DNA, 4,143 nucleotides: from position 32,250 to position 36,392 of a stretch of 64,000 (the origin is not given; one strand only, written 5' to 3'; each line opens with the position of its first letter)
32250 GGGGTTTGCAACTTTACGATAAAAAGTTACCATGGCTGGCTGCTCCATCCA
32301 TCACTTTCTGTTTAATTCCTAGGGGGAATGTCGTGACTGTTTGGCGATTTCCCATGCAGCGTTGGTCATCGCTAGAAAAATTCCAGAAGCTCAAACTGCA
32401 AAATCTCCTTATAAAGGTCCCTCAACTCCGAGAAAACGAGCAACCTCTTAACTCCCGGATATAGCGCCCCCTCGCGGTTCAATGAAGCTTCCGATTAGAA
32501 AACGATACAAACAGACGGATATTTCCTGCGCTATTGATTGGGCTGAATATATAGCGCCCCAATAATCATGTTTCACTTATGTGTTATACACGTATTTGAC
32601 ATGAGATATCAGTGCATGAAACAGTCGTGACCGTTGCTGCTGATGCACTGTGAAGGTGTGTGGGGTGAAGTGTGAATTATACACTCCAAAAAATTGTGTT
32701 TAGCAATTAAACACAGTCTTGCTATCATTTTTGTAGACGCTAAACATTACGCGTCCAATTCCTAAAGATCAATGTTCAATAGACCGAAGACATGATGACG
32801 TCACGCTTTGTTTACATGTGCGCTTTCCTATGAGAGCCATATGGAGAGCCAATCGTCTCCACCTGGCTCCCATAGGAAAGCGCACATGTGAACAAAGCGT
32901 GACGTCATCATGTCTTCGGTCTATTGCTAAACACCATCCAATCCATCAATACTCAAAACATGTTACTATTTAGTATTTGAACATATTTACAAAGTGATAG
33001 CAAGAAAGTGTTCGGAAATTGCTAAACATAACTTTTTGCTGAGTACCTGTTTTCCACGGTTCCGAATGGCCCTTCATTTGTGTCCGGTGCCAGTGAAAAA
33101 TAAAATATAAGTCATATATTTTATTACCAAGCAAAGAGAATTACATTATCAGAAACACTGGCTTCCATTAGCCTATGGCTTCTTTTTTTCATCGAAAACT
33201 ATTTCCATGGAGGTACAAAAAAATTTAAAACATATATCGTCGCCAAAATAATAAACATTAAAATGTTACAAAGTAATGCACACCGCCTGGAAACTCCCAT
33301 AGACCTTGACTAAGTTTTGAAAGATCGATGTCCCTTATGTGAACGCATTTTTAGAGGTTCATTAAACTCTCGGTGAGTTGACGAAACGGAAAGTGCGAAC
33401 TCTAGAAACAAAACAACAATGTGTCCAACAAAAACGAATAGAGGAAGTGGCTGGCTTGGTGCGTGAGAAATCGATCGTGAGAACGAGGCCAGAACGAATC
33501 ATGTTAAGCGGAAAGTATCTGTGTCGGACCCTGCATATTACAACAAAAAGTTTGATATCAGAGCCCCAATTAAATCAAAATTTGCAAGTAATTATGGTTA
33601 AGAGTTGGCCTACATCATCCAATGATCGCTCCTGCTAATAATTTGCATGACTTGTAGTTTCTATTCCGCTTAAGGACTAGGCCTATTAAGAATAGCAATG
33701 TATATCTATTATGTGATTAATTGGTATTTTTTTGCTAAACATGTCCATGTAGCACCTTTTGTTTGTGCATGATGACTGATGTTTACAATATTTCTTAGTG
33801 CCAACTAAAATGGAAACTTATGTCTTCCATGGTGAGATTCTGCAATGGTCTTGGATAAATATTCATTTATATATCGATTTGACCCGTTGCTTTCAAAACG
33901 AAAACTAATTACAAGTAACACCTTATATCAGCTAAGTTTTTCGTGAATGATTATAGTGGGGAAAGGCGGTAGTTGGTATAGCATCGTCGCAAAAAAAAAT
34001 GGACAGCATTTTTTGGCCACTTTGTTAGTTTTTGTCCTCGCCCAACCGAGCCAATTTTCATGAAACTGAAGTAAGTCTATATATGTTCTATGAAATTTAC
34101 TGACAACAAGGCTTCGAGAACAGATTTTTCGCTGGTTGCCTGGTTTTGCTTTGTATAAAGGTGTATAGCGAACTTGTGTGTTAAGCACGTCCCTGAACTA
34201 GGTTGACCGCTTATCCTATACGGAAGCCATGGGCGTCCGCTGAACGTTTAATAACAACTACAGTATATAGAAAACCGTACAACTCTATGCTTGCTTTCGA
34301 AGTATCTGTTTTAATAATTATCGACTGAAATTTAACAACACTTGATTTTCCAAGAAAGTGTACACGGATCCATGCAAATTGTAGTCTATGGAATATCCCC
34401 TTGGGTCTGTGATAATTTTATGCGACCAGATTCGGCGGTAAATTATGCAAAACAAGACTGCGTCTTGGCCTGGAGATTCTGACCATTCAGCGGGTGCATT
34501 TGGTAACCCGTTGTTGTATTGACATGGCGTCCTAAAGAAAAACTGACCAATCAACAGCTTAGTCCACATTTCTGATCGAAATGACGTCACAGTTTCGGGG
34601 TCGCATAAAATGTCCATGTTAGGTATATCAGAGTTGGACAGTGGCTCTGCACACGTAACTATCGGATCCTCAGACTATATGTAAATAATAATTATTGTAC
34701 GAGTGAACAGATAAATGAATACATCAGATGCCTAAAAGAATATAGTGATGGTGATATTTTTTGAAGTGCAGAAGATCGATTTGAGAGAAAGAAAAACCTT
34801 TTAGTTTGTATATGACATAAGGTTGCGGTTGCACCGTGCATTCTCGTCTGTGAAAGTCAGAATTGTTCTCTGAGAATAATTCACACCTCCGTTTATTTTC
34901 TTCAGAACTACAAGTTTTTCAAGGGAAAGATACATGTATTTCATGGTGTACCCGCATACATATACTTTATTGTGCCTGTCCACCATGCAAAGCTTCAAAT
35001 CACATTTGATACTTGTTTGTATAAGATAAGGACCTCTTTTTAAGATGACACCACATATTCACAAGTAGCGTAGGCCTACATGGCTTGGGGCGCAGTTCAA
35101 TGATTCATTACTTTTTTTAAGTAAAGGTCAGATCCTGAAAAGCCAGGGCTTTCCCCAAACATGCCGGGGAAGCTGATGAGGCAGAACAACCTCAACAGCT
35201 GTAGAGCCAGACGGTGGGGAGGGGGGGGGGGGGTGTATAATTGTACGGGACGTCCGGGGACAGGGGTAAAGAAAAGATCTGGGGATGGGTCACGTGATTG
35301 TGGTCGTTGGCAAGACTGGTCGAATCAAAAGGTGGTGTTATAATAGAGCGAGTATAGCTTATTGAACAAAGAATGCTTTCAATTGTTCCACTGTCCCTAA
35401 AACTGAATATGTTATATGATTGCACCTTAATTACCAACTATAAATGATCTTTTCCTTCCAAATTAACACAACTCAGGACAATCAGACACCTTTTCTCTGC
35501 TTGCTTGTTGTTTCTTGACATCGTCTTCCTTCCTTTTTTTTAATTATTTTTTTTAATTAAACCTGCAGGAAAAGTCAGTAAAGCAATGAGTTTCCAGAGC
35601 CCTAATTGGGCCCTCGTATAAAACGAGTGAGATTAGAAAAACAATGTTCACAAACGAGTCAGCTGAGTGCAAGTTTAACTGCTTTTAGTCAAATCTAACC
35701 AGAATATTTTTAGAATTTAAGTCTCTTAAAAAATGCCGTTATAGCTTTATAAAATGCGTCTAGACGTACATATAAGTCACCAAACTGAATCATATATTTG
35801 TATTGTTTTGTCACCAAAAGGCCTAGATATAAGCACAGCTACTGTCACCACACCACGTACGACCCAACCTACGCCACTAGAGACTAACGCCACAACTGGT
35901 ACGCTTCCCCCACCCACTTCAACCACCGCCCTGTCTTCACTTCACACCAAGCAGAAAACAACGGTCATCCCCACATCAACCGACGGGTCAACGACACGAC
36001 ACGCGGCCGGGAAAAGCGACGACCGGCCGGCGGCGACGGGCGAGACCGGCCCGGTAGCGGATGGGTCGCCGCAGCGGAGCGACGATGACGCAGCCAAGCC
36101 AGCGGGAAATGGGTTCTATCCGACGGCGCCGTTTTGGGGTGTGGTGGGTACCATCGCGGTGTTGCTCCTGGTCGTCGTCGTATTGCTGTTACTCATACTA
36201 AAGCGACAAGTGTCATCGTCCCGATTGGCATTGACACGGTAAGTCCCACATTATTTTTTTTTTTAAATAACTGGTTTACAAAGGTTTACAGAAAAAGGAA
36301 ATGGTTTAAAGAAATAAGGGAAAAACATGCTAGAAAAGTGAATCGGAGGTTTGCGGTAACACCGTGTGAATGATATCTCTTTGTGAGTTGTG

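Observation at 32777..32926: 150-bp near-perfect palindrome with paired CRE-like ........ sites inside a receptor-gene intron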

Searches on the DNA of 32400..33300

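Call 10: search_rna_families(source=window, start=32400, end=33300, threshold=evalue, max_evalue=10)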
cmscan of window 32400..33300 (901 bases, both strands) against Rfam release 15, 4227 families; matches with E-value up to 10: 16.
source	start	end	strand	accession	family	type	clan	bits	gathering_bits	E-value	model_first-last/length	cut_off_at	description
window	32802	32901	+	RF04240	mir-4716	Gene; miRNA;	-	56.5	76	2e-11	1-84/84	no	mir-4716 microRNA precursor family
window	32802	32901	-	RF04240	mir-4716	Gene; miRNA;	-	54.6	76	6.8e-11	1-84/84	no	mir-4716 microRNA precursor family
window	32794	32910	+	RF04248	MIR7486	Gene; miRNA;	-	52.2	67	2.3e-08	1-87/87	no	MIR7486 microRNA precursor family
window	32793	32909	-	RF04248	MIR7486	Gene; miRNA;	-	50.2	67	7e-08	1-87/87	no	MIR7486 microRNA precursor family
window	32788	32916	+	RF00845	MIR158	Gene; miRNA;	-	49.2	67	8.8e-09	1-100/100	no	MIR158 microRNA precursor family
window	32792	32910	-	RF00845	MIR158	Gene; miRNA;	-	46.4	67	4.9e-08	1-100/100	no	MIR158 microRNA precursor family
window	32825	32878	-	RF03852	mir-610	Gene; miRNA;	-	28.6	90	0.0007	1-75/75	no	mir-610 microRNA precursor family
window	32825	32878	+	RF03852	mir-610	Gene; miRNA;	-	23.8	90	0.018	1-75/75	no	mir-610 microRNA precursor family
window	33088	33163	+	RF00376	HIV_GSL3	Cis-reg;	-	23.6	42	0.11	1-84/84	no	HIV gag stem loop 3 (GSL3)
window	32800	32902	-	RF03448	mir-6131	Gene; miRNA;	-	22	66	0.12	1-105/105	no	mir-6131 microRNA precursor family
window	32563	32600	-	RF02624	BSnc150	Gene; sRNA;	-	18.1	73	2.1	1-44/44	no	Brucella sRNA 150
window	33010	33067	+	RF00439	SNORD87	Gene; snRNA; snoRNA; CD-box;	-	16.9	50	3.8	1-85/85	no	Small nucleolar RNA SNORD87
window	33084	33167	+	RF00205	snoR41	Gene; snRNA; snoRNA; CD-box;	CL00068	16.9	40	7.5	1-97/97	no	Small nucleolar RNA R41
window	33067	33209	+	RF02368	Yfr21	Gene; sRNA;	-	16.6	100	7.4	1-205/205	no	Cyanobacterial functional RNA 21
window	32668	32749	-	RF01457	rli22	Gene; sRNA;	CL00114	16.5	80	8.3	1-111/111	no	Listeria sRNA rli22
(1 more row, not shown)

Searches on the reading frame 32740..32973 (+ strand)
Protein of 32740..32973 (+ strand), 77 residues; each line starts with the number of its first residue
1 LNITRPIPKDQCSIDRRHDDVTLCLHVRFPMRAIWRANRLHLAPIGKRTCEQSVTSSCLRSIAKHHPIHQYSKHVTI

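Call 57: search_protein_families(library=pfam, proteins=[window:32740-32973:+], max_evalue=0.1)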
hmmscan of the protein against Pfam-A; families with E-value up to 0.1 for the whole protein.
window:32740-32973:+ (77 aa): 0 families

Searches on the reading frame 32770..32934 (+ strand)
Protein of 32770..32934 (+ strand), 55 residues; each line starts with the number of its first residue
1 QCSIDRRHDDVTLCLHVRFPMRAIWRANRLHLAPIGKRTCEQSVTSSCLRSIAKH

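Call 35: find_homologous_proteins(query=window:32770-32934:+, max_evalue=10)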
Query seq(55 aa): no candidate shares three 5-residue words with the query. No homologue found.
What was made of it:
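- Tried and rejected: No candidate was found (call 35).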

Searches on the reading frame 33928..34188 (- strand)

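Call 57: search_protein_families(library=pfam, proteins=[window:33928-34188:-], max_evalue=0.1)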
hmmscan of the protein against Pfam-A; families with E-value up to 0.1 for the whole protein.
window:33928-34188:- (86 aa): 1 family
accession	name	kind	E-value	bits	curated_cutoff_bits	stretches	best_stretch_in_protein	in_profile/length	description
PF02793.27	HRM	-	0.018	15.9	26.2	1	44-69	9-34/66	Hormone receptor domain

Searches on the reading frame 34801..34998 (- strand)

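Call 57: search_protein_families(library=pfam, proteins=[window:34801-34998:-], max_evalue=0.1)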
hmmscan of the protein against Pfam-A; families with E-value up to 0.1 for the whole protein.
window:34801-34998:- (65 aa): 1 family
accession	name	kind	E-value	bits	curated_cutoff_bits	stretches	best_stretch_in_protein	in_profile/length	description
PF17772.7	zf-MYST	-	0.034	14.3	28.8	1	7-23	27-43/55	MYST family zinc finger domain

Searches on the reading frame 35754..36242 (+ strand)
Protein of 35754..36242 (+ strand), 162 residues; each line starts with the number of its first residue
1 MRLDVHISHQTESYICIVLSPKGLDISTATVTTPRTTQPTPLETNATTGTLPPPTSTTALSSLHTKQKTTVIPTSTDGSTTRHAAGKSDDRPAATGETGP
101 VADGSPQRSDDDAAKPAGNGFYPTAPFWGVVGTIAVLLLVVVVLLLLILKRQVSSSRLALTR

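Call 36: search_protein_families(library=pfam, proteins=[window:35754-36242:+], max_evalue=0.01)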
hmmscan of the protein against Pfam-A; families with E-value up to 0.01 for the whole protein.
window:35754-36242:+ (162 aa): 1 family
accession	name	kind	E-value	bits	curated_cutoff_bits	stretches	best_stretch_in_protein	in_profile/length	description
PF14316.11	DUF4381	-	0.0053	17.5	27.2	1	112-159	5-51/145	Domain of unknown function (DUF4381)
